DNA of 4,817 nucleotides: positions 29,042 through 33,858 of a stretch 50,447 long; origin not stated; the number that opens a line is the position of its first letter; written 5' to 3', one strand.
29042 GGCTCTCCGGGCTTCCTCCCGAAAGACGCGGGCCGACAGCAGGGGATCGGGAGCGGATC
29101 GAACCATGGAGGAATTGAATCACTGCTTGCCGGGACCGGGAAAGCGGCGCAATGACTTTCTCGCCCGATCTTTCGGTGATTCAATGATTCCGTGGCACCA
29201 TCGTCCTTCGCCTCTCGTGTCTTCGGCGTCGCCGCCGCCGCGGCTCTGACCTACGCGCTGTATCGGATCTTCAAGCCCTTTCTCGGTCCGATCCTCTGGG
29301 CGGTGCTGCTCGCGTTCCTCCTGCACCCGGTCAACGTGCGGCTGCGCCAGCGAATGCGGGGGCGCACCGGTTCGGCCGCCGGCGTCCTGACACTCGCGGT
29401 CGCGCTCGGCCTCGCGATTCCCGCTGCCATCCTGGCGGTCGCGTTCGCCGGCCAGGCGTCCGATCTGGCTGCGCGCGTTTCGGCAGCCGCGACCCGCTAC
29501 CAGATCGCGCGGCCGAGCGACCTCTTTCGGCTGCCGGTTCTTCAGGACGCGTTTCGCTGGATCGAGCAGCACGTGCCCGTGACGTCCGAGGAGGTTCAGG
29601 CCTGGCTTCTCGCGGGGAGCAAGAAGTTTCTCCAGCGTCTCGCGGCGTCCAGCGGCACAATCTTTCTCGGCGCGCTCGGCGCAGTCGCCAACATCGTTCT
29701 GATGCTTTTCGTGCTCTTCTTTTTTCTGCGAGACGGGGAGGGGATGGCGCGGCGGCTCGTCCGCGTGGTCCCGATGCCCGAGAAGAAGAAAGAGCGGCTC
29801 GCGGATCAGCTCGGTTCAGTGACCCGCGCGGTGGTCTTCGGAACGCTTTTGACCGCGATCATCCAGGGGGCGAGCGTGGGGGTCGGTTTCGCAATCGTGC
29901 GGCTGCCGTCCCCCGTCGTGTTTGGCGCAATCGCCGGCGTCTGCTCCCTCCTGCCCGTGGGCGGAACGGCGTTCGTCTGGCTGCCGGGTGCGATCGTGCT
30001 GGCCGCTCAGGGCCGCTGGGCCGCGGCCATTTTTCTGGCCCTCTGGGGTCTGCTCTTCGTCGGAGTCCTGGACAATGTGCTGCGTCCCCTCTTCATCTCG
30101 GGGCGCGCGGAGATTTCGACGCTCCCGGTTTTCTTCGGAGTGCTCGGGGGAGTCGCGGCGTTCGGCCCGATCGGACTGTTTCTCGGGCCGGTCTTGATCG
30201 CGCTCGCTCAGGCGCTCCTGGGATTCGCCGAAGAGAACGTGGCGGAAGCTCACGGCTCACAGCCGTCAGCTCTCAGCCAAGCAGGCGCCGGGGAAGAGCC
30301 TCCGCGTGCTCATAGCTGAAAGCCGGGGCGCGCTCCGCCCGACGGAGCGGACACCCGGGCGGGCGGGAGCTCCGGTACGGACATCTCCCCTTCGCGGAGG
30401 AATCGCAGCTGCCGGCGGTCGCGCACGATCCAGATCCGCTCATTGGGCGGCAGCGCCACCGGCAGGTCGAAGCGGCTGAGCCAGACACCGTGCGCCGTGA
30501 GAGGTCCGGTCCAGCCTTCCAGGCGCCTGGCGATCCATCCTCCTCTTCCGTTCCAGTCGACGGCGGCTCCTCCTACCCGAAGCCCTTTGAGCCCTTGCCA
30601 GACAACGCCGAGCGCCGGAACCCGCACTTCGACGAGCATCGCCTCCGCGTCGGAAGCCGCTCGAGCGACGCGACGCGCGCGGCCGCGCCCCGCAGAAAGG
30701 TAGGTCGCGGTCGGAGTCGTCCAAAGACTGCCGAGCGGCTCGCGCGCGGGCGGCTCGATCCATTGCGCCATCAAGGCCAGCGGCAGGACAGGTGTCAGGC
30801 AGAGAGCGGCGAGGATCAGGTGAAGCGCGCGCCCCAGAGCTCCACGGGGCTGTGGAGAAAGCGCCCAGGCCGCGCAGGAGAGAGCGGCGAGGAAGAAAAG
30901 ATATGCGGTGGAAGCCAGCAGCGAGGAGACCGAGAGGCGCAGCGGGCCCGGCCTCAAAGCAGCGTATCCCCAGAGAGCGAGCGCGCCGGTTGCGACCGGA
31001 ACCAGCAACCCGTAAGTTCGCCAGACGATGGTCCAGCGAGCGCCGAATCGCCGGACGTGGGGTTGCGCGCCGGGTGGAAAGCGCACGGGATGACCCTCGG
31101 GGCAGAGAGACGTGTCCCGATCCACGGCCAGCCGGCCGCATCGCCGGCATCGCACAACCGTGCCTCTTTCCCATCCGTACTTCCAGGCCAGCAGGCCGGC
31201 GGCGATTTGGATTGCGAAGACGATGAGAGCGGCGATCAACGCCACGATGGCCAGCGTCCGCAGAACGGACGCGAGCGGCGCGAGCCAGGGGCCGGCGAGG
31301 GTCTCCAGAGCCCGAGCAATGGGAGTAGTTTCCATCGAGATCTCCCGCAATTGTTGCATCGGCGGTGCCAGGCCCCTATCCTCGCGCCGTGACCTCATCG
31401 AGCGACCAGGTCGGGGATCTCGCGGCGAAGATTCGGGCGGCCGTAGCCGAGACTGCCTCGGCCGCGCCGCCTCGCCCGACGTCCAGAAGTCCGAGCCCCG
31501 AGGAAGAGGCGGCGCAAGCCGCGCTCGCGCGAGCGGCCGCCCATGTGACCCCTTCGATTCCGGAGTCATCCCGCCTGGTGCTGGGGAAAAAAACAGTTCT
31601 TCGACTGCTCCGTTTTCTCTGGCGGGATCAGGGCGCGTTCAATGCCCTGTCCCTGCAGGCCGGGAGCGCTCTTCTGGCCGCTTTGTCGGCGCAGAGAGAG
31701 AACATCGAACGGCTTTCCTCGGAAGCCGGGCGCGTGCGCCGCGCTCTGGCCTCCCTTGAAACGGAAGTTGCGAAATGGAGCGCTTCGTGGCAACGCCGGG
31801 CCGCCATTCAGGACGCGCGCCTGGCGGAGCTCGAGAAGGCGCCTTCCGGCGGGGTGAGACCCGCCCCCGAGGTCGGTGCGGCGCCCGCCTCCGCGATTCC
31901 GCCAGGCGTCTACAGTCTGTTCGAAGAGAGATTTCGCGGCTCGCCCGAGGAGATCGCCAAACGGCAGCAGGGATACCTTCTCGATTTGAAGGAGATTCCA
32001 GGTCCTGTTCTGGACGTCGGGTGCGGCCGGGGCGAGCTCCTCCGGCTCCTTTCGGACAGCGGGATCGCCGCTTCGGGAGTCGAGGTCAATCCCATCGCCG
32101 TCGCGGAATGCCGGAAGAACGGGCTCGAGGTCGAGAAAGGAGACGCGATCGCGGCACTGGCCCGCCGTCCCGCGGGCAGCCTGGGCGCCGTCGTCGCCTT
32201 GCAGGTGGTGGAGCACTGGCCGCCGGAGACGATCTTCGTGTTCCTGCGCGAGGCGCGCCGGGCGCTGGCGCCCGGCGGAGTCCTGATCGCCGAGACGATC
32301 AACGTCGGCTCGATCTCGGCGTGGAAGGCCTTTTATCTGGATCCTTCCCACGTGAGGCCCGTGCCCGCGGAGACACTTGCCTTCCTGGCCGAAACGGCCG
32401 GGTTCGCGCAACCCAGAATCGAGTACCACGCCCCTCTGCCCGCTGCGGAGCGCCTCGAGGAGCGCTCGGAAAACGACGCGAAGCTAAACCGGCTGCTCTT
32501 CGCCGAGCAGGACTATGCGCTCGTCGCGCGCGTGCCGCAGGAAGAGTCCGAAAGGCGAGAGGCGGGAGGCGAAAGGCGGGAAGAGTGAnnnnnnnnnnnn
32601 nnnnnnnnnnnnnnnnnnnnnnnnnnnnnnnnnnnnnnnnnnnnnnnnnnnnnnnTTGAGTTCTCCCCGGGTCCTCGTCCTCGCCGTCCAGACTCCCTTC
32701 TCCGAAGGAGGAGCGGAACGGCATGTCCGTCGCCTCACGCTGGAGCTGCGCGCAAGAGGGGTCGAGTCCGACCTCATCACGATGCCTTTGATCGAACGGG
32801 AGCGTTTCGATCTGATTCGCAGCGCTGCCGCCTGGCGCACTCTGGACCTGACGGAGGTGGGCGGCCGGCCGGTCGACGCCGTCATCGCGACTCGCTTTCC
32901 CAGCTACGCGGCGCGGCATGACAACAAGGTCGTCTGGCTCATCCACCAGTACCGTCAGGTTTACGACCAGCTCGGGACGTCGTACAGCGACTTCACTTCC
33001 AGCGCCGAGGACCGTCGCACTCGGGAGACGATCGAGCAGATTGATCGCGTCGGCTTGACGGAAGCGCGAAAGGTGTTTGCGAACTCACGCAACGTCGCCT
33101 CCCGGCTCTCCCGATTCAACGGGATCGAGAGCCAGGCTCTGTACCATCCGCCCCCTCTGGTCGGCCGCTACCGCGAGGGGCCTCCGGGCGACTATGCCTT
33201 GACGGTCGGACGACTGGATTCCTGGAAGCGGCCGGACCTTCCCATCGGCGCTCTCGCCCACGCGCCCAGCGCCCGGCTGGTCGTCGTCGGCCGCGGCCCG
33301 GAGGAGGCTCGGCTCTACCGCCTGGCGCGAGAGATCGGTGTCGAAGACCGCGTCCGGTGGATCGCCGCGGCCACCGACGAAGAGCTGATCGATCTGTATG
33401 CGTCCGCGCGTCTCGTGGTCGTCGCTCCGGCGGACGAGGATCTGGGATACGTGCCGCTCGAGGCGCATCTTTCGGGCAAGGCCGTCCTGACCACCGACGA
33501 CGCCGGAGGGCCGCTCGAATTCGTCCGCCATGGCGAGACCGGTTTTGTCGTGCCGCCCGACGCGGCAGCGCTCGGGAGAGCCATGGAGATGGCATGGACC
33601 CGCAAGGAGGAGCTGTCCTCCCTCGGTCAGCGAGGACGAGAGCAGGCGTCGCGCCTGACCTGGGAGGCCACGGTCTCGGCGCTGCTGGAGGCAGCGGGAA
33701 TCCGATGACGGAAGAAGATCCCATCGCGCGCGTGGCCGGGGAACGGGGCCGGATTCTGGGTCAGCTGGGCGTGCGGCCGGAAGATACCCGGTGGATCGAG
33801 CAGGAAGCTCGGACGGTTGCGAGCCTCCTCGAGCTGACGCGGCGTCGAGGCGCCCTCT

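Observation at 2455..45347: Gene boundaries are punctuated by stop-to-start hairpins made of tandem 7-mers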

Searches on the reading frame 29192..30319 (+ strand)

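Call 25: search_protein_families(library=pfam, proteins=[window:29192-30319:+])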
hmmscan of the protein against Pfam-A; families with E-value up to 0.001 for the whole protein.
window:29192-30319:+ (375 aa): 1 family
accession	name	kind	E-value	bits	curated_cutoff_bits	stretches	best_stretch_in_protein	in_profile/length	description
PF01594.21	AI-2E_transport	-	5.4e-50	170.9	34.3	1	12-344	3-324/327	AI-2E family transporter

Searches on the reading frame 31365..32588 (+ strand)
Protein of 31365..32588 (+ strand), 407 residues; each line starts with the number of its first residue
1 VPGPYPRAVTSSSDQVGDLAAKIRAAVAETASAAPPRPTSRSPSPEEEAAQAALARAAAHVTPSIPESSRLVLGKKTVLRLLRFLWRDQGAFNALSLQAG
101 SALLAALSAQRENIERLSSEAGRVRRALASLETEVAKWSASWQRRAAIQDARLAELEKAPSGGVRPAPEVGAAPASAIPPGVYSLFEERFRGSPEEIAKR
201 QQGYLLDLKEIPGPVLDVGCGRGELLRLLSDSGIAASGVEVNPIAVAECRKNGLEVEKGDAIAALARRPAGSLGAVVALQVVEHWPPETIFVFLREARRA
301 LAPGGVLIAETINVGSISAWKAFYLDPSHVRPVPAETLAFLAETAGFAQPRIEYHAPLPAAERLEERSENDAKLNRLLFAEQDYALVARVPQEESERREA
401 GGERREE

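Call 25: search_protein_families(library=pfam, proteins=[window:31365-32588:+])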
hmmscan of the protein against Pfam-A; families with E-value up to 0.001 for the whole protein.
window:31365-32588:+ (407 aa): 6 families
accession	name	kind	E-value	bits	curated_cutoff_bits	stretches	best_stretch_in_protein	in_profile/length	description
PF13489.12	Methyltransf_23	-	1e-14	55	27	1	205-348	16-160/164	Methyltransferase domain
PF13649.12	Methyltransf_25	-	7.4e-12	46.2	27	1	215-305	1-97/97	Methyltransferase domain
PF08241.18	Methyltransf_11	-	8.5e-12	46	21.2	1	216-308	1-94/95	Methyltransferase domain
PF07021.18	MetW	-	1.8e-11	44.5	21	1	214-300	16-105/193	Methionine biosynthesis protein MetW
PF08242.18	Methyltransf_12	-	1.3e-09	39.1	30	1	216-307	1-98/98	Methyltransferase domain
PF13847.12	Methyltransf_31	-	8.6e-05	22.7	27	1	214-313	6-113/145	Methyltransferase domain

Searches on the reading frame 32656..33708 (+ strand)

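Call 25: search_protein_families(library=pfam, proteins=[window:32656-33708:+])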
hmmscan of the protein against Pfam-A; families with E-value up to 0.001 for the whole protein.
window:32656-33708:+ (350 aa): 3 families
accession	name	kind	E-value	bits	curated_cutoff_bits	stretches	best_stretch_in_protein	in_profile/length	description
PF00534.26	Glycos_transf_1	-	2.2e-29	102.6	26.4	1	180-329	17-171/172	Glycosyl transferases group 1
PF13692.12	Glyco_trans_1_4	-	3.3e-20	73.2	27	1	181-311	4-137/142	Glycosyl transferases group 1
PF13439.12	Glyco_transf_4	-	7e-07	29.9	28.5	1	18-159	2-156/170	Glycosyltransferase Family 4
